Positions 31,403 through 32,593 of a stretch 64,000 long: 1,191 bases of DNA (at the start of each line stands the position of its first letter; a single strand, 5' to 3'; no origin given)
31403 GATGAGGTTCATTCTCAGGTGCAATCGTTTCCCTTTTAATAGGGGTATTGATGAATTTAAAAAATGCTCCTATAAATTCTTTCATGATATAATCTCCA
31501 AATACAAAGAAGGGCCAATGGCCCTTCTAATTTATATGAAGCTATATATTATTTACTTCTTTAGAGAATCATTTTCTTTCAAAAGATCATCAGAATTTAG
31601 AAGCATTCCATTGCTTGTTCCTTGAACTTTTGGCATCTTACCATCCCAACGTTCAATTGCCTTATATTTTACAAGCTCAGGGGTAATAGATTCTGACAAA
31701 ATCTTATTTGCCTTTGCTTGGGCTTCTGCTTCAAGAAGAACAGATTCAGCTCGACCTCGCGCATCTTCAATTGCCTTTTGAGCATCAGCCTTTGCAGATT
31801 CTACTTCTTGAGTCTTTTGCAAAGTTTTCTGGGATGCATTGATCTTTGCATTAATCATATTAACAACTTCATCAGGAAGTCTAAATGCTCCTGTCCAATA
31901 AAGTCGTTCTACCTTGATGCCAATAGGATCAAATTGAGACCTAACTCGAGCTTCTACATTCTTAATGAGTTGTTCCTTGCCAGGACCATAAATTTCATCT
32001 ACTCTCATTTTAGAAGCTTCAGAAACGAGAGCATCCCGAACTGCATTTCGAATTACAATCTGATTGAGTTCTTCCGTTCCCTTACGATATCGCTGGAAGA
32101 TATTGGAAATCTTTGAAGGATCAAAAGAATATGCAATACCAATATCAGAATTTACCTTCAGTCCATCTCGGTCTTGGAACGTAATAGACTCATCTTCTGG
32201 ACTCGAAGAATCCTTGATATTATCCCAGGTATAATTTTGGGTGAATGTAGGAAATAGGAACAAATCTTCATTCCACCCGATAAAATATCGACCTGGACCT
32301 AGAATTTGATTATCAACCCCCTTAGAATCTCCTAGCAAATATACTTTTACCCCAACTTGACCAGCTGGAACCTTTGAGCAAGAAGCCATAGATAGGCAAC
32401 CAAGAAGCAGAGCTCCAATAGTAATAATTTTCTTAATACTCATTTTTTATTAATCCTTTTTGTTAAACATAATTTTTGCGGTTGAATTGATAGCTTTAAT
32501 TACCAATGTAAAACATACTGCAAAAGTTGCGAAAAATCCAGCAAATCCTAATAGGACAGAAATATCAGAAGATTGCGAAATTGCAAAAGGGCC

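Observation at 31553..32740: SPFH/band-7 lipoprotein with an adjacent two-TM partner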

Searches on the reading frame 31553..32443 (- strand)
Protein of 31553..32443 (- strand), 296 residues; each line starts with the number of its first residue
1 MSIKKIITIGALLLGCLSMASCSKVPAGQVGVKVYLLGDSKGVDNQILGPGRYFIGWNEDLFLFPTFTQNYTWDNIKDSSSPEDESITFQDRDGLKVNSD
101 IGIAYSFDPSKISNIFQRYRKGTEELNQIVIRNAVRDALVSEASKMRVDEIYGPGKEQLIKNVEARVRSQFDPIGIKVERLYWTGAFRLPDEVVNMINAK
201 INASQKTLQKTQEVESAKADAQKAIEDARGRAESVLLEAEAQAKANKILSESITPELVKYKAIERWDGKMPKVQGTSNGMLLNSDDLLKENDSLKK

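Call 3: search_protein_families(library=pfam, proteins=[window:31553-32443:-], max_evalue=1)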
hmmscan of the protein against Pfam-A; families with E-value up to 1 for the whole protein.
window:31553-32443:- (296 aa): 5 families
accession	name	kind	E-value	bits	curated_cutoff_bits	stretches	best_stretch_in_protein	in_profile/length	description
PF01145.31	Band_7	-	5.1e-24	85.7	23.6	1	24-220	2-175/176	SPFH domain / Band 7 family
PF03748.19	FliL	-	0.012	16.6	24.6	1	132-184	42-98/103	Flagellar basal body-associated protein FliL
PF16999.10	V-ATPase_G_2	-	0.044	14.8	28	1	210-245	17-52/104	Vacuolar (H+)-ATPase G subunit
PF11999.13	Ice_binding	-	0.044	13.9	28.7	1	194-249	43-98/208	Ice-binding-like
PF03194.20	LUC7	-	0.083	13.1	33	1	188-248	87-148/246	LUC7 N_terminus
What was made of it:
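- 31784..32374 (-): SPFH (Band_7) domain, residues 24-220. Pfam envelope in call 3.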

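Call 4: search_protein_families(library=phrogs, proteins=[window:31553-32443:-], max_evalue=1)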
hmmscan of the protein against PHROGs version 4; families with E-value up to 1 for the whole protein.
window:31553-32443:- (296 aa): 7 families
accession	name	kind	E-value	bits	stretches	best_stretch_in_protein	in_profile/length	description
phrog_200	-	other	4.5e-81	273.9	1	2-285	80-360/379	lipoprotein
phrog_21428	-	unknown function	2.8e-10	41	1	4-62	3-60/63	-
phrog_2480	-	unknown function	0.013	16.6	1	87-130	66-108/152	-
phrog_11227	-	other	0.013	16.4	1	211-267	52-108/138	protease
phrog_38808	-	unknown function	0.037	15.4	1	228-273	8-55/68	-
phrog_35387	-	unknown function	0.25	12.8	1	209-249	26-66/87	-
phrog_23256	-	unknown function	0.26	12.2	1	193-257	17-75/128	-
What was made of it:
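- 31553..32443 (-): SPFH/prohibitin-family lipoprotein gene, 296 aa (phrog_200). Pfam Band_7 5.1e-24 (call 3). phrog_200 4.5e-81 (call 4).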

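Call 5: search_dna_similar(query=window:31553-32443:-, collection=phages, mode=protein, max_rows=40)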
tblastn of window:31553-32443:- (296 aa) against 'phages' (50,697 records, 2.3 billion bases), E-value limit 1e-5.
Records with a match: 752; places in all: 753; records where one place covers at least 80% of the query: 740.
Best place of each record, by identity: <60% 752.
By first word of the organism name: Staphylococcus 274; Pseudomonas 74; Bacillus 46; Klebsiella 45; Erwinia 42; Escherichia 38; Burkholderia 30; Caulobacter 26; Salmonella 24; Halorubrum 20; and 45 more.
By host as written in the record: - 89; Staphylococcus aureus 84; Staphylococcus sp. 33; Pseudomonas aeruginosa 22; Klebsiella pneumoniae 19; Burkholderia sp. 15; Escherichia coli 15; Prevotella sp. 15; and 224 more.
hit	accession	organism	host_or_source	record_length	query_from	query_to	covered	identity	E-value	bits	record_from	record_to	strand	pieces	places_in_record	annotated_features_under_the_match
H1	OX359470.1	Ochrobactrum phage ORM_20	-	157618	3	273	92%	50.9%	6e-93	306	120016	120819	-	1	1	lipoprotein | membrane protein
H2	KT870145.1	Roseobacter phage DSS3P8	Ruegeria pomeroyi DSS-3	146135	1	287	97%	47.7%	8e-87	288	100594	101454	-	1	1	transposase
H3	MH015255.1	Ruegeria phage vB_RpoS-V10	Ruegeria pomeroyi DSS-3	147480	1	287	97%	47.7%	1e-86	288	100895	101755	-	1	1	transposase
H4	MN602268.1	Bacteriophage DSS3_MAL1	-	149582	15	288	93%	49.6%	2e-88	293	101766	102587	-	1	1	SPFH domain / band 7 family protein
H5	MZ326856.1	Stenotrophomonas phage Paxi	Stenotrophomonas maltophilia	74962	7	283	94%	48.4%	2e-83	278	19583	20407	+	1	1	hypothetical protein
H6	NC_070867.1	Stenotrophomonas phage Paxi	Stenotrophomonas maltophilia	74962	7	283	94%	48.4%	2e-83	278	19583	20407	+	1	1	lipoprotein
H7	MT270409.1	Phaeobacter phage MD18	Phaeobacter inhibens DSM 17395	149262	15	288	93%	48.9%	8e-86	286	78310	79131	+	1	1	putative transposase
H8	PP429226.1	Rhizobium phage LG08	Agrobacterium radiobacter PL13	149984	1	281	95%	47.5%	3e-83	278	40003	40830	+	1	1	lipoprotein | hypothetical protein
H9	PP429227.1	Rhizobium phage IG49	Agrobacterium radiobacter PL17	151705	1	281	95%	47.5%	3e-83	278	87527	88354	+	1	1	lipoprotein | hypothetical protein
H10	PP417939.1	Rhizobium phage IC12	Agrobacterium radiobacter M13 (synonym: ...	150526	1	281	95%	47.2%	3e-83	278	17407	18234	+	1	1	lipoprotein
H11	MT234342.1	Agrobacterium phage OLIVR5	Rhizogenic Agrobacterium biovar 1 ...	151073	1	281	95%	47.2%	3e-83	278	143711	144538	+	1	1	protein QmcA | hypothetical protein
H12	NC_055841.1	Agrobacterium phage OLIVR5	Rhizogenic Agrobacterium biovar 1 ...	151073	1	281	95%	47.2%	3e-83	278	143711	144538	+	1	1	lipoprotein | hypothetical protein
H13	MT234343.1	Agrobacterium phage OLIVR6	Rhizogenic Agrobacterium biovar 1 ...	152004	1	281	95%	47.2%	3e-83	278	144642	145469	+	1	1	protein QmcA | hypothetical protein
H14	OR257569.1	Ruegeria phage RpAliso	Ruegeria pomeroyi DSS-3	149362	6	287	95%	46.5%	9e-80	268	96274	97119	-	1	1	prohibitin family protein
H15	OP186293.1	Rhodobacter phage RcXuper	Rhodobacter capsulatus YW1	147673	15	291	94%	47.3%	1e-77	262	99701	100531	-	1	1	prohibitin family protein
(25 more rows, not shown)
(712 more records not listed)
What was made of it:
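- Checked: There are 752 phage records with SPFH homologues (call 5).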

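Call 12: find_related_loci(query=window:31553-32443:-, collection=viral_contigs, flank=4000)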
Query window:31553-32443:- (296 aa) in viral_contigs; peptide patterns used: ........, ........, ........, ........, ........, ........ (x = any residue, [..] = any of these).
48 stretches matched a pattern; 1 encode a relative of the query (tblastn E <= 1e-3); 1 distinct loci.
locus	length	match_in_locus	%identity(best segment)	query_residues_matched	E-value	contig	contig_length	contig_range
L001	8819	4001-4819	58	3-275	1e-111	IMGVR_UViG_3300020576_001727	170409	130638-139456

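Call 16: search_dna_similar(query=window:31553-32443:-, collection=phages, mode=protein, max_rows=60, rows=spread)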
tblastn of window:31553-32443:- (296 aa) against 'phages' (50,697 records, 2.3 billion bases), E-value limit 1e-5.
Records with a match: 752; places in all: 753; records where one place covers at least 80% of the query: 740.
Best place of each record, by identity: <60% 752.
By first word of the organism name: Staphylococcus 274; Pseudomonas 74; Bacillus 46; Klebsiella 45; Erwinia 42; Escherichia 38; Burkholderia 30; Caulobacter 26; Salmonella 24; Halorubrum 20; and 45 more.
By host as written in the record: - 89; Staphylococcus aureus 84; Staphylococcus sp. 33; Pseudomonas aeruginosa 22; Klebsiella pneumoniae 19; Burkholderia sp. 15; Escherichia coli 15; Prevotella sp. 15; and 224 more.
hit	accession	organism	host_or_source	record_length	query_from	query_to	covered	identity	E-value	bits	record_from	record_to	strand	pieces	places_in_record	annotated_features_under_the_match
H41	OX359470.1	Ochrobactrum phage ORM_20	-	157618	3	273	92%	50.9%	6e-93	306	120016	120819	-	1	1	lipoprotein | membrane protein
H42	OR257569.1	Ruegeria phage RpAliso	Ruegeria pomeroyi DSS-3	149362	6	287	95%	46.5%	9e-80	268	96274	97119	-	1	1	prohibitin family protein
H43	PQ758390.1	Pseudomonas phage 5400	Pseudomonas aeruginosa 147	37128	5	271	90%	45.0%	2e-67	233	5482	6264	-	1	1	hypothetical protein (x2)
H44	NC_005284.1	Burkholderia phage phi1026b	Burkholderia pseudomallei 1026b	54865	3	278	93%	42.0%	9e-65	225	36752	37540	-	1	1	lipoprotein | gp49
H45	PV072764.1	Burkholderia phage vB_RY5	Burkholderia sp.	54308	3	278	93%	41.7%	3e-64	224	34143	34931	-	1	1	hypothetical protein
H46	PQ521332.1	Pseudomonas phage vB_PaeP_1647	Pseudomonas aeruginosa PAO1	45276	1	271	92%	41.6%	5e-51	186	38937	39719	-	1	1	record has no annotation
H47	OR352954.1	Escherichia phage AV124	Escherichia coli ESBL033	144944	2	281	95%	40.1%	4e-62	217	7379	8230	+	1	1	putative transposase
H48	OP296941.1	Klebsiella phage DP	Klebsiella pneumoniae KP16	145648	2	281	95%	39.7%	3e-61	215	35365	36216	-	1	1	hypothetical protein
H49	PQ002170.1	Salmonella phage vB_Sen_SG_WM_RUS_R7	Salmonella enterica subsp. enterica ...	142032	2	271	91%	40.4%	2e-60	213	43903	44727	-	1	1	lipoprotein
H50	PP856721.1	Salmonella phage vB_SEnST11_KE22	Salmonella enterica subsp. enterica ...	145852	2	271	91%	40.1%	2e-60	213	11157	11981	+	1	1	lipoprotein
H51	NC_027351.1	Salmonella phage SSE121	Baltimore Harbor water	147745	2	271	91%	40.1%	8e-60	211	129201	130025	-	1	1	lipoprotein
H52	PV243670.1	Pseudomonas phage Pae-1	Pseudomonas aeruginosa 48C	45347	20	271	85%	42.5%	8e-50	182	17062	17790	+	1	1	SPFH domain-containing protein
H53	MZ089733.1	Pseudomonas phage PSA16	wastewater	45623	20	271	85%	42.5%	8e-50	182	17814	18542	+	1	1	hypothetical protein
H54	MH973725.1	Pseudomonas phage SaPL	Pseudomonas aeruginosa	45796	20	271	85%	42.5%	8e-50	182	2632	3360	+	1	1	hypothetical protein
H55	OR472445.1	Klebsiella phage vB_KpnM_Iguana_ER37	Klebsiella pneumoniae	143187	2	271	91%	39.4%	7e-59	208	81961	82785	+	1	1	lipoprotein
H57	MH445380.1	Escherichia phage P1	Escherichia coli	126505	3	278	93%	37.0%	2e-54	195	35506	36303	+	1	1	putative SPFH domain protein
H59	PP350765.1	Erwinia phage Ea_Tu10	Erwinia sp.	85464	3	292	98%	34.8%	4e-50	183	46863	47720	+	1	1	SPFH domain-containing protein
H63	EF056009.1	Escherichia phage N4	Escherichia coli K-12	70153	7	271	90%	36.2%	5e-53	191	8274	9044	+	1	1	gp20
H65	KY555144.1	Caulobacter phage Ccr5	Caulobacter crescentus NA1000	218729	1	275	93%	34.0%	8e-42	159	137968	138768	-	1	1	putative serine protease | hypothetical protein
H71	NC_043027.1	Bacillus phage PBS1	Bacillus subtilis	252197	7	286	95%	26.6%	1e-16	86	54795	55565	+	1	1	70: lipoprotein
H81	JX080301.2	Staphylococcus phage A3R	Staphylococcus aureus strain R19930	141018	4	271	91%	26.7%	5e-17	87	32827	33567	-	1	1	mbpS: MbpS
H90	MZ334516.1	Halorubrum virus HRTV-15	Halorubrum sp.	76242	7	269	89%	26.5%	4e-11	69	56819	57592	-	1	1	SPFH superfamily protein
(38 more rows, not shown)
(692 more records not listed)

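Call 17: get_annotated_region(hit=H41, flank=1500)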
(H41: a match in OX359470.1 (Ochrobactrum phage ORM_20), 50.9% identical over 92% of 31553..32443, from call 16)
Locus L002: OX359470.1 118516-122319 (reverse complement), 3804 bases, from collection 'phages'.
description: Ochrobactrum phage ORM_20 genome assembly, chromosome: 1.
organism: Ochrobactrum phage ORM_20 (NCBI taxid 2985243)
taxonomy: Viruses
host: -; source: -; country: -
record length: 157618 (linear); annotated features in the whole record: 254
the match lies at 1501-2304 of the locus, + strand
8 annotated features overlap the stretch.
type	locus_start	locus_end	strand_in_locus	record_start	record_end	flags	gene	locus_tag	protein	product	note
CDS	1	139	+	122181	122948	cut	-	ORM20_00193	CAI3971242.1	thymidylate synthase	ID:ORM20_00193; source:Prodigal:2.6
CDS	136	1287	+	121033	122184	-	-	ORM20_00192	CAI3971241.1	hypothetical protein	ID:ORM20_00192; source:Prodigal:2.6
CDS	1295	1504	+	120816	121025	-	-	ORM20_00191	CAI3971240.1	membrane protein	ID:ORM20_00191; source:Prodigal:2.6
CDS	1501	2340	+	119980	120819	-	-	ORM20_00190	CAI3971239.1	lipoprotein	ID:ORM20_00190; source:Prodigal:2.6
CDS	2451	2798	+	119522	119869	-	-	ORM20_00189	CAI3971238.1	hypothetical protein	ID:ORM20_00189; source:Prodigal:2.6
CDS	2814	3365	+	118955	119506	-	-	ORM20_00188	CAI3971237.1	hypothetical protein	ID:ORM20_00188; source:Prodigal:2.6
CDS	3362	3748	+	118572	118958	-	-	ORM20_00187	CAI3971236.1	hypothetical protein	ID:ORM20_00187; source:Prodigal:2.6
CDS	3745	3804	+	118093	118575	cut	-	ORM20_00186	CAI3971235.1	hypothetical protein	ID:ORM20_00186; source:Prodigal:2.6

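Call 18: get_annotated_region(hit=H42, flank=1500)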
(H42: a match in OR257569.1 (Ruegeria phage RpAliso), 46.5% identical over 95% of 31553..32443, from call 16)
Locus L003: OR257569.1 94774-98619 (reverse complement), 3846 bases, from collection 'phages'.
description: Ruegeria phage RpAliso, complete genome.
organism: Ruegeria phage RpAliso (NCBI taxid 3073043)
taxonomy: Viruses; Duplodnaviria; Heunggongvirae; Uroviricota; Caudoviricetes
host: Ruegeria pomeroyi DSS-3; source: water; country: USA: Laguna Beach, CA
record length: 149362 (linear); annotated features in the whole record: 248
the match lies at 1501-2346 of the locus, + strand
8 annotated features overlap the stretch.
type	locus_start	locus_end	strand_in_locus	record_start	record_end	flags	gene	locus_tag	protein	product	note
CDS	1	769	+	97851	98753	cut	-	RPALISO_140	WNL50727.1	TRAP transporter solute receptor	-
CDS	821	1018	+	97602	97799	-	-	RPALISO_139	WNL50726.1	hypothetical protein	-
CDS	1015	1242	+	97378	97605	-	-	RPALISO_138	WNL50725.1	hypothetical protein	-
CDS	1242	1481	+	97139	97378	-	-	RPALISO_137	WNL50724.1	hypothetical protein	-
CDS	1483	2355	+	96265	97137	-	-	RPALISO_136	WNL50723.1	prohibitin family protein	-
CDS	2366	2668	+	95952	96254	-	-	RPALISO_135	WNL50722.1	hypothetical protein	-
CDS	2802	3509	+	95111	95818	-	-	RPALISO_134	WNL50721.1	hypothetical protein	-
CDS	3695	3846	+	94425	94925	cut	-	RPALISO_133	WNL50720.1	hypothetical protein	-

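Call 19: get_annotated_region(hit=H43, flank=1500)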
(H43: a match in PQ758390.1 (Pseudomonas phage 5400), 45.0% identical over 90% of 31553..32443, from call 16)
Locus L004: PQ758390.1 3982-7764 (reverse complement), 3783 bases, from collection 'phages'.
description: Pseudomonas phage 5400, complete genome.
organism: Pseudomonas phage 5400 (NCBI taxid 3403571)
taxonomy: Viruses; Duplodnaviria; Heunggongvirae; Uroviricota; Caudoviricetes
host: Pseudomonas aeruginosa 147; source: -; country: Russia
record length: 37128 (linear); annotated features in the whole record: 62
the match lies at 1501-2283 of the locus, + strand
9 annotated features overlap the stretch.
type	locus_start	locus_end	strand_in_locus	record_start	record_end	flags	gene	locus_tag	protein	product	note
CDS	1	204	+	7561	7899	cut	-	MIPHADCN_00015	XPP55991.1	hypothetical protein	-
CDS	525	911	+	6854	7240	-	-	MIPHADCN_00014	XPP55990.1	hypothetical protein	-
CDS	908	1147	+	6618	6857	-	-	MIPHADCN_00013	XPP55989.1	hypothetical protein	-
CDS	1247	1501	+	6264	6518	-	-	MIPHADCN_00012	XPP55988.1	hypothetical protein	-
CDS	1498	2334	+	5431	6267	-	-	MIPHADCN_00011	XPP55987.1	hypothetical protein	-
CDS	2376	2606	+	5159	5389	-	-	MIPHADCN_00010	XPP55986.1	hypothetical protein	-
CDS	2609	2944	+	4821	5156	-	-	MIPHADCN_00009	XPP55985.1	hypothetical protein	-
CDS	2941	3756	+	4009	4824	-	-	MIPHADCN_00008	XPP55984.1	hypothetical protein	-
CDS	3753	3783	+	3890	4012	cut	-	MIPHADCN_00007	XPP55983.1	hypothetical protein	-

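Call 20: get_annotated_region(hit=H44, flank=1500)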
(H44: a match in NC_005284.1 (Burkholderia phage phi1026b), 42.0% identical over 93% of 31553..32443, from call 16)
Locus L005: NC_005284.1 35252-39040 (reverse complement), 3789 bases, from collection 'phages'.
description: Bacteriophage phi1026b, complete genome.
organism: Burkholderia phage phi1026b (NCBI taxid 2881399)
taxonomy: Viruses; Duplodnaviria; Heunggongvirae; Uroviricota; Caudoviricetes; Stanholtvirus; Stanholtvirus sv1026b
host: Burkholderia pseudomallei 1026b; source: -; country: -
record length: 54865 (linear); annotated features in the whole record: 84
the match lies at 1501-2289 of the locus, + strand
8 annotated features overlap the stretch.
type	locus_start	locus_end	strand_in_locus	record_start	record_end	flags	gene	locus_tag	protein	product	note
CDS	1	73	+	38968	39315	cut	-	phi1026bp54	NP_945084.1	gp53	hypothetical protein; similar to NP_536404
CDS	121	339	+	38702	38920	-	-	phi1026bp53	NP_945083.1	gp52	hypothetical protein; similar to GenBank Accession number AAQ54973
CDS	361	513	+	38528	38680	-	-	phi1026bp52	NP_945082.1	gp51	hypothetical protein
CDS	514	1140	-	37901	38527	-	-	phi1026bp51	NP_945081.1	gp50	hypothetical protein; similar to NP_536402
CDS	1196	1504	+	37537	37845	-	-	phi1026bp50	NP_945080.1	gp49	hypothetical protein; similar to NP_536401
CDS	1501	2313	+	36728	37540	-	-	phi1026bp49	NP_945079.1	lipoprotein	putative serine protease; putative lipoprotein; similar to NP_536400, NP_395392 and NP_543057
CDS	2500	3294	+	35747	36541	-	-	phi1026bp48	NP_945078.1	gp47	hypothetical protein; similar to NP_536399 and ZP_00127025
CDS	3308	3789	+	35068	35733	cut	-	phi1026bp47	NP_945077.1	gp46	similar to NP_536398, NP_519777 and ZP_00127036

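Call 21: get_annotated_region(hit=H47, flank=1500)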
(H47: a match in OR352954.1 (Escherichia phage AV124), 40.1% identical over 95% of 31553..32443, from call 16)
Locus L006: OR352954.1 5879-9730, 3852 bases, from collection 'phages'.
description: Escherichia phage AV124, partial genome.
organism: Escherichia phage AV124 (NCBI taxid 3077269)
taxonomy: Viruses; Duplodnaviria; Heunggongvirae; Uroviricota; Caudoviricetes; Vequintavirinae; Mydovirus
host: Escherichia coli ESBL033; source: wastewater; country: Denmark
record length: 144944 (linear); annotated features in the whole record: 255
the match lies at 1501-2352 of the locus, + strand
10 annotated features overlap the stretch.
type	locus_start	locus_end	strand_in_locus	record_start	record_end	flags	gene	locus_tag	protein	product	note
CDS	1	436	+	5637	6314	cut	-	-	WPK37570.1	hypothetical protein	-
CDS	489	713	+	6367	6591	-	-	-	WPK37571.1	hypothetical protein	-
CDS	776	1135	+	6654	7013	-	-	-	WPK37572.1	hypothetical protein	-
CDS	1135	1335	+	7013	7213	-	-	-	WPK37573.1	hypothetical protein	-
CDS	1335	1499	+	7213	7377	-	-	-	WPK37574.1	hypothetical protein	-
CDS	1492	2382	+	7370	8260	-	-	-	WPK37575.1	putative transposase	putative transposase (ACLAME 33)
CDS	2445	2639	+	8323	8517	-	-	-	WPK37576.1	hypothetical protein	-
CDS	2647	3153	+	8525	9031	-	-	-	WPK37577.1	GTP cyclohydrolase II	Uncharacterized domain COG3236 / GTP cyclohydrolase II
CDS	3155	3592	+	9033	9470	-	-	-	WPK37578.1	homing endonuclease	-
CDS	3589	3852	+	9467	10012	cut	-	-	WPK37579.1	homing endonuclease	-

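Call 22: get_annotated_region(hit=H63, flank=1500)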
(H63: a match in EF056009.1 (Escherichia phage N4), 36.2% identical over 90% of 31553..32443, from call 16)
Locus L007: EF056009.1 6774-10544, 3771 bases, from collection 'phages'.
description: Escherichia phage N4, complete genome.
organism: Escherichia phage N4 (NCBI taxid 2886925)
taxonomy: Viruses; Duplodnaviria; Heunggongvirae; Uroviricota; Caudoviricetes; Schitoviridae; Enquatrovirinae; Enquatrovirus; Enquatrovirus N4
host: Escherichia coli K-12; source: -; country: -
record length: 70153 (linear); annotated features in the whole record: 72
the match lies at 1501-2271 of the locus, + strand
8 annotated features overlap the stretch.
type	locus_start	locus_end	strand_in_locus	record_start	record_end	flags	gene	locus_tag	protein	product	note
CDS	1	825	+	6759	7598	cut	-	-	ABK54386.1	32 kDa protein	32 kD VP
CDS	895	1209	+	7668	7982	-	-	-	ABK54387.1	gp18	similar to P22 gp17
CDS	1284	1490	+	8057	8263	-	-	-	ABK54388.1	gp19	-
CDS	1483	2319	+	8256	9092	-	-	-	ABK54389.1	gp20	similar to Yersinia pestis protein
CDS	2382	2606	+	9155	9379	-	-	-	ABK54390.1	gp21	-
CDS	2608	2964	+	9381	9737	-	-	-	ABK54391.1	gp22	-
CDS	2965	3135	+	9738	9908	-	-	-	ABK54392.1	gp23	-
CDS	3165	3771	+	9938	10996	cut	-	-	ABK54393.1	gp24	similar to S. coel. protein 1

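Call 23: get_annotated_region(hit=H52, flank=1500)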
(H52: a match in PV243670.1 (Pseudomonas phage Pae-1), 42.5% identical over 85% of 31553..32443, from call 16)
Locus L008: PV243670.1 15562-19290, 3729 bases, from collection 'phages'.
description: Pseudomonas phage Pae-1, complete genome.
organism: Pseudomonas phage Pae-1 (NCBI taxid 3410964)
taxonomy: Viruses; Duplodnaviria; Heunggongvirae; Uroviricota; Caudoviricetes; Bruynoghevirus
host: Pseudomonas aeruginosa 48C; source: -; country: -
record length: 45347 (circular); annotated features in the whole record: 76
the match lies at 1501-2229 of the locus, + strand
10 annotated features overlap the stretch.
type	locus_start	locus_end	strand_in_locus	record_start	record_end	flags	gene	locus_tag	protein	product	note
CDS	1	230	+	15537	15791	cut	-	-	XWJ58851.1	hypothetical protein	PAE26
CDS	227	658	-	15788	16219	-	-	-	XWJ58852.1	hypothetical protein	PAE27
CDS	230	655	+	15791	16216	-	-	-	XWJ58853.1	N-acetyltransferase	PAE28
CDS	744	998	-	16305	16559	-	-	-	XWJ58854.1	hypothetical protein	PAE29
CDS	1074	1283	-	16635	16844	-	-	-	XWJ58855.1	hypothetical protein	PAE30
CDS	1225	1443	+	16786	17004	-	-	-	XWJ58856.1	hypothetical protein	PAE31; JNAJLEEC_00017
CDS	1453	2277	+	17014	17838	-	-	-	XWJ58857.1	SPFH domain-containing protein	PAE32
CDS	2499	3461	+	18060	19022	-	-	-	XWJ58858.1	terminase large subunit family protein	PAE33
CDS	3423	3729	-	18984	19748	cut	-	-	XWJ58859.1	hypothetical protein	PAE34; Pa222_020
CDS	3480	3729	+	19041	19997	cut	-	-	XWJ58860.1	hypothetical protein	PAE35; U47_20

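Call 24: get_annotated_region(hit=H57, flank=1500)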
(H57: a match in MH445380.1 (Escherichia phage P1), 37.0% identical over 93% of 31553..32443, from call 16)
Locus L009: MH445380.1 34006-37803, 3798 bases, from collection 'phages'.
description: Escherichia phage P1 isolate transconjugant 2(L-II), complete genome.
organism: Escherichia phage P1 (NCBI taxid 2886926)
taxonomy: Viruses; Duplodnaviria; Heunggongvirae; Uroviricota; Caudoviricetes; Punavirus; Punavirus P1
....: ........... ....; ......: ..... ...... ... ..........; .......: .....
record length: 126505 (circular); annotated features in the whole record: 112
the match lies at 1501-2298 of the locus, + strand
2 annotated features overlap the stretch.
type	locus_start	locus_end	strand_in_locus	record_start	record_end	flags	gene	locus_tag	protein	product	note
CDS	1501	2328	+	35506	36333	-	-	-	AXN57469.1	putative SPFH domain protein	-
CDS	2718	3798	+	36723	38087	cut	-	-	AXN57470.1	replicative DNA helicase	replicative DNA helicase (DnaB)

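Call 25: get_annotated_region(hit=H59, flank=1500)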
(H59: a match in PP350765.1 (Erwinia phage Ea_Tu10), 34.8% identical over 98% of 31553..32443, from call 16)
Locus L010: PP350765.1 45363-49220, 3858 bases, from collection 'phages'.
description: UNVERIFIED_ORG: Erwinia phage Ea_Tu10, complete genome.
organism: Erwinia phage Ea_Tu10 (NCBI taxid 3123329)
taxonomy: Viruses; Duplodnaviria; Heunggongvirae; Uroviricota; Caudoviricetes; Ounavirinae; Kolesnikvirus
host: Erwinia sp.; source: soil; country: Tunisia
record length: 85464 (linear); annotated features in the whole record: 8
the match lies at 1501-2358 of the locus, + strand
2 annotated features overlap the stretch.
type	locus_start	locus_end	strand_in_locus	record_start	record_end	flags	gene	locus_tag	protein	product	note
CDS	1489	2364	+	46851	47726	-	-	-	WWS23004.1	SPFH domain-containing protein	-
CDS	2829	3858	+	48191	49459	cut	-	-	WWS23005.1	multifunctional CCA addition/repair protein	-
